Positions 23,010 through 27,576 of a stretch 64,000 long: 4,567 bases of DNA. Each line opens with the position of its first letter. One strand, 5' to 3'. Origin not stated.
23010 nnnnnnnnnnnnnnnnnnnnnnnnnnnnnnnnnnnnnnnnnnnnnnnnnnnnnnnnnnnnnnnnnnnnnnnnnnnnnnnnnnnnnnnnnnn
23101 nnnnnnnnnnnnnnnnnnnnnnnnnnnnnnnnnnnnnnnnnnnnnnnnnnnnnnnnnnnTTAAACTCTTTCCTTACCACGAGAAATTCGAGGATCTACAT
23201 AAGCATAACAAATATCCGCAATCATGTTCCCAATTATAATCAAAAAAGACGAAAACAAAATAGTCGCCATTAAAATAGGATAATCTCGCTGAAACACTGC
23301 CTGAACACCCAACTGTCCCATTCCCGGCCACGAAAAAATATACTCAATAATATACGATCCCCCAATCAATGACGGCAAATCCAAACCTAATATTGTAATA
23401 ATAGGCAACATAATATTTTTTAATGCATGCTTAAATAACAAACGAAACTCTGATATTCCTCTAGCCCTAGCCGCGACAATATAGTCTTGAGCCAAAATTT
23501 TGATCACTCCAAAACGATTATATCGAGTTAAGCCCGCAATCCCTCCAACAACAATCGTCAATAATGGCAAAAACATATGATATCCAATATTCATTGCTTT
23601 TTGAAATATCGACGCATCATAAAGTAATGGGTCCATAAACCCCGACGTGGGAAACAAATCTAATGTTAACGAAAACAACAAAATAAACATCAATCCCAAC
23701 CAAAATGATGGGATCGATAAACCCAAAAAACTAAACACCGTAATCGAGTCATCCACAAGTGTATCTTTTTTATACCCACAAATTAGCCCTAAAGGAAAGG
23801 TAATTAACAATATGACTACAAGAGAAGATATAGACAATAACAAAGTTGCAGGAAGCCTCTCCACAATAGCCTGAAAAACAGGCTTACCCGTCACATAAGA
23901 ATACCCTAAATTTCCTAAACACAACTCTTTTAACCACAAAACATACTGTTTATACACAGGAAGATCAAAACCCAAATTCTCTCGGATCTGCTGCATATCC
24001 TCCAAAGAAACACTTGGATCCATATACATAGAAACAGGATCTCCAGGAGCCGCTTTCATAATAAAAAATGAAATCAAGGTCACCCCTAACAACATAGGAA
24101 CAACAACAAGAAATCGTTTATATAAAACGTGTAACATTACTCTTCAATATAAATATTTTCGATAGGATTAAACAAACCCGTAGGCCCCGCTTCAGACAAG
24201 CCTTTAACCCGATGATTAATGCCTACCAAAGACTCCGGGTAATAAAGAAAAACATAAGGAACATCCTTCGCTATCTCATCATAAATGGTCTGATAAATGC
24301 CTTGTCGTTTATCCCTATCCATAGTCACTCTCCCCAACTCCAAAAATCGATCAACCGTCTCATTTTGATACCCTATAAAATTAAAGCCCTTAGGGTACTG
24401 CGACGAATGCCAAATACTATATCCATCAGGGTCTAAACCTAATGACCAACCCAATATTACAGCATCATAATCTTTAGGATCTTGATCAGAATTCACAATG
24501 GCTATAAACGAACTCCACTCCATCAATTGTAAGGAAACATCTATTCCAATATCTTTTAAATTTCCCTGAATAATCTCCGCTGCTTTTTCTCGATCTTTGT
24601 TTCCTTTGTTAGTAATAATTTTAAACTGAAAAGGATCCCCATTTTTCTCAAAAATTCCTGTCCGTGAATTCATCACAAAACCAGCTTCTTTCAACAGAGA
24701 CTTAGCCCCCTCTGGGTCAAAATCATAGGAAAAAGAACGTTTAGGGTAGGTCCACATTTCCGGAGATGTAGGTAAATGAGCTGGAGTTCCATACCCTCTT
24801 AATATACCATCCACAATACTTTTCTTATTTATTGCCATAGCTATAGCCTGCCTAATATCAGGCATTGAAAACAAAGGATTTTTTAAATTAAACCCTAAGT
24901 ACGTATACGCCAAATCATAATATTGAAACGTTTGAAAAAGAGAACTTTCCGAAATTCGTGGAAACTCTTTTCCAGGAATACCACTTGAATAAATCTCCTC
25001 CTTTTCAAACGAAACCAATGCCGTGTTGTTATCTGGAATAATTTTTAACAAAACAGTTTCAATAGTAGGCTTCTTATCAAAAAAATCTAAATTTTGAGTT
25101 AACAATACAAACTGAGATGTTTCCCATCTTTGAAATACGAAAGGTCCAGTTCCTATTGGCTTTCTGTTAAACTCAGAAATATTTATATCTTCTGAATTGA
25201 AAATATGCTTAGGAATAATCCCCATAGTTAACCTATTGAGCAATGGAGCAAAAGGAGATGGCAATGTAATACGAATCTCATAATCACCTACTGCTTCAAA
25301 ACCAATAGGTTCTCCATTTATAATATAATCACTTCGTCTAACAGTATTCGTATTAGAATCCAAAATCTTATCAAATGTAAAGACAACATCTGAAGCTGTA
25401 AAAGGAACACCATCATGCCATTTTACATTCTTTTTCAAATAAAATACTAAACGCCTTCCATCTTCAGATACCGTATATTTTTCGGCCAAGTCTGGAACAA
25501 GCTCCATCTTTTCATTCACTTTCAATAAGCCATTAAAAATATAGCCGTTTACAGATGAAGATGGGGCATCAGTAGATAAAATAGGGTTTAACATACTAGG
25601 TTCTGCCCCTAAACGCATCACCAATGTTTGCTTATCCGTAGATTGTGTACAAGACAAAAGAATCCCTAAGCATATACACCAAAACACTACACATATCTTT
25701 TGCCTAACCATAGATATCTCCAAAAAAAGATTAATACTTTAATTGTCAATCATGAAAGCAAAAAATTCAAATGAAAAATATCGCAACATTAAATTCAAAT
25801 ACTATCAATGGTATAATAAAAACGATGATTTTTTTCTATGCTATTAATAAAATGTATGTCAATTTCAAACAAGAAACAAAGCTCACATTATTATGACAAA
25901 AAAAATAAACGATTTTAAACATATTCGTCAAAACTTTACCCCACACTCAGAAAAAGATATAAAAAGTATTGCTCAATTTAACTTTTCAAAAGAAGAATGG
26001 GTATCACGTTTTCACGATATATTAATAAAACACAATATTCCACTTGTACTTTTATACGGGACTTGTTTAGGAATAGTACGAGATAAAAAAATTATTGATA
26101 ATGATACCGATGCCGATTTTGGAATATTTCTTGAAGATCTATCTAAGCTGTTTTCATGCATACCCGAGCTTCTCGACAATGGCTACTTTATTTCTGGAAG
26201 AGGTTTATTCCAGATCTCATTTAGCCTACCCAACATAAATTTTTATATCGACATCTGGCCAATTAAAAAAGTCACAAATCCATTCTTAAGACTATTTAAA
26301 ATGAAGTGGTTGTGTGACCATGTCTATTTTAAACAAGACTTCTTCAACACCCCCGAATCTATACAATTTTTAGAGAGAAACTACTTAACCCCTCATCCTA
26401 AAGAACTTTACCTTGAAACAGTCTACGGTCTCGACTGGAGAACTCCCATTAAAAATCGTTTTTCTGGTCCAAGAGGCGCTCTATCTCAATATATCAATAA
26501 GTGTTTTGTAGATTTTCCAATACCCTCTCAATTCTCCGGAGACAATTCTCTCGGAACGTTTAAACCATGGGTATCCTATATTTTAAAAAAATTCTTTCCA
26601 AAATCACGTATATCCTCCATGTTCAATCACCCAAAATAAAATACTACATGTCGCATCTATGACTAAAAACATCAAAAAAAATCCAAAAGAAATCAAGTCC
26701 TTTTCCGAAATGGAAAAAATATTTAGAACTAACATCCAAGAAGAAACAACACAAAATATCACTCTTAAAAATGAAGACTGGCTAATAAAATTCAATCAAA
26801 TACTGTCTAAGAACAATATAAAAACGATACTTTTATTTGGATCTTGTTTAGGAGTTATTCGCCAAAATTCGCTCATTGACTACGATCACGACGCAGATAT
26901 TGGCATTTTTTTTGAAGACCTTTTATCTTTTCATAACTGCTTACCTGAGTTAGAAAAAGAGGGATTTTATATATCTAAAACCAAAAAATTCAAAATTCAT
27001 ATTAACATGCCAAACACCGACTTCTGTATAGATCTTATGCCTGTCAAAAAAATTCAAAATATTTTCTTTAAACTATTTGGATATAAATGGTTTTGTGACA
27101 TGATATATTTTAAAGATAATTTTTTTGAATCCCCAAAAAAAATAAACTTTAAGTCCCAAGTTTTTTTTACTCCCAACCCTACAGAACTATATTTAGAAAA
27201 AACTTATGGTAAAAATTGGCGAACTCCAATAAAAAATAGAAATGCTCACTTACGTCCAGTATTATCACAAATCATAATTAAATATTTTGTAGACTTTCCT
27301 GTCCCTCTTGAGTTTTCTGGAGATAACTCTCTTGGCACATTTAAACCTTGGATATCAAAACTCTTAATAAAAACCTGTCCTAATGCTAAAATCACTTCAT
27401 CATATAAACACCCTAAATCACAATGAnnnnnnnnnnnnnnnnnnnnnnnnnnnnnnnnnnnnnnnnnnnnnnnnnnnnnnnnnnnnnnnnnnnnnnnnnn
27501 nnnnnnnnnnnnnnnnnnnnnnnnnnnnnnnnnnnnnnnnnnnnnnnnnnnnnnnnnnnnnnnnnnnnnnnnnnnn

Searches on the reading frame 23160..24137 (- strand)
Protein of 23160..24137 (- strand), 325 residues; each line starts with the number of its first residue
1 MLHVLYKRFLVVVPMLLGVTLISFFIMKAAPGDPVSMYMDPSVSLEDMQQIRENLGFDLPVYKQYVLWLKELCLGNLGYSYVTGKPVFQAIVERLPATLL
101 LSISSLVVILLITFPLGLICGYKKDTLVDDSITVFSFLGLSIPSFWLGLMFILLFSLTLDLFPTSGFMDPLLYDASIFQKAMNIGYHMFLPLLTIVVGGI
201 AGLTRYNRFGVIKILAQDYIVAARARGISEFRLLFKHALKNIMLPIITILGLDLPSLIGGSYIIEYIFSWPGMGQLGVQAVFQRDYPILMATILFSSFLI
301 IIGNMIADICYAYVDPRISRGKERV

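Call 40: search_protein_families(library=pfam, proteins=[window:23160-24137:-], max_evalue=0.0001)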
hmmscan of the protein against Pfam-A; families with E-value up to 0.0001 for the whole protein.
window:23160-24137:- (325 aa): 2 families
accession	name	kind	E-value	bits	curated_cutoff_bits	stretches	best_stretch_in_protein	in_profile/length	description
PF00528.27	BPD_transp_1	-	4.2e-42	144.4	26.4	1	114-319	2-183/184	Binding-protein-dependent transport system inner membrane component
PF19300.4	BPD_transp_1_N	-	2.8e-15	56.9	23.8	1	1-101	1-113/114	Binding-prot-dependent transport system membrane comp, N-term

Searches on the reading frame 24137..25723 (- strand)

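Call 41: search_protein_families(library=pfam, proteins=[window:24137-25723:-], max_evalue=0.0001)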
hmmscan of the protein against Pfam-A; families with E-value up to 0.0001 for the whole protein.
window:24137-25723:- (528 aa): 1 family
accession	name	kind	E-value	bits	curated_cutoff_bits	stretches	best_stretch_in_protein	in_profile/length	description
PF00496.27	SBP_bac_5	-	5.5e-93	312.4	32.4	1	74-440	1-361/368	Bacterial extracellular solute-binding proteins, family 5 Middle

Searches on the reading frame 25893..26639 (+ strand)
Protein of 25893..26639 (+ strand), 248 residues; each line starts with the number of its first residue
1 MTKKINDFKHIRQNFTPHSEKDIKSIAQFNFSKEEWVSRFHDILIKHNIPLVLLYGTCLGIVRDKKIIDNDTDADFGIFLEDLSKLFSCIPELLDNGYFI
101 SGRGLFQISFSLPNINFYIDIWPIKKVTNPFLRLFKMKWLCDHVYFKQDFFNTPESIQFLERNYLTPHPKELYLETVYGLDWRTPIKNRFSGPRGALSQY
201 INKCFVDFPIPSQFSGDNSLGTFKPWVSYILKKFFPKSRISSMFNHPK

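Call 41: search_protein_families(library=pfam, proteins=[window:25893-26639:+], max_evalue=0.0001)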
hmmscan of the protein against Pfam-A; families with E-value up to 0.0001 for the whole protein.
window:25893-26639:+ (248 aa): 1 family
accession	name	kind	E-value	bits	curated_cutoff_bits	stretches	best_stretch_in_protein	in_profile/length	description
PF04991.19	LicD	-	1.8e-07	31.9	22.6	1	46-98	3-53/227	LicD family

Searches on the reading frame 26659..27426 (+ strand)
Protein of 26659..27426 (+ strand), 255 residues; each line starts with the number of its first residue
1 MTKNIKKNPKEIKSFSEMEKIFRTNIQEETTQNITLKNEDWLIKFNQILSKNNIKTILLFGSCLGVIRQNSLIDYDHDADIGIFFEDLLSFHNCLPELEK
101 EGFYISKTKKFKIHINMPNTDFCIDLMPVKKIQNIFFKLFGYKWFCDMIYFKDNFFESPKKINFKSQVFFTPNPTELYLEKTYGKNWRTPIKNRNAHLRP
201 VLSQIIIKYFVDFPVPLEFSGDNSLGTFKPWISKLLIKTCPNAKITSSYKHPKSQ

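Call 41: search_protein_families(library=pfam, proteins=[window:26659-27426:+], max_evalue=0.0001)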
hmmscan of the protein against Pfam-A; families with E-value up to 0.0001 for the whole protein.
window:26659-27426:+ (255 aa): 1 family
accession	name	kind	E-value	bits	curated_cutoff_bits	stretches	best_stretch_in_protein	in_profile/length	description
PF04991.19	LicD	-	1.1e-06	29.4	22.6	1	51-108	3-61/227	LicD family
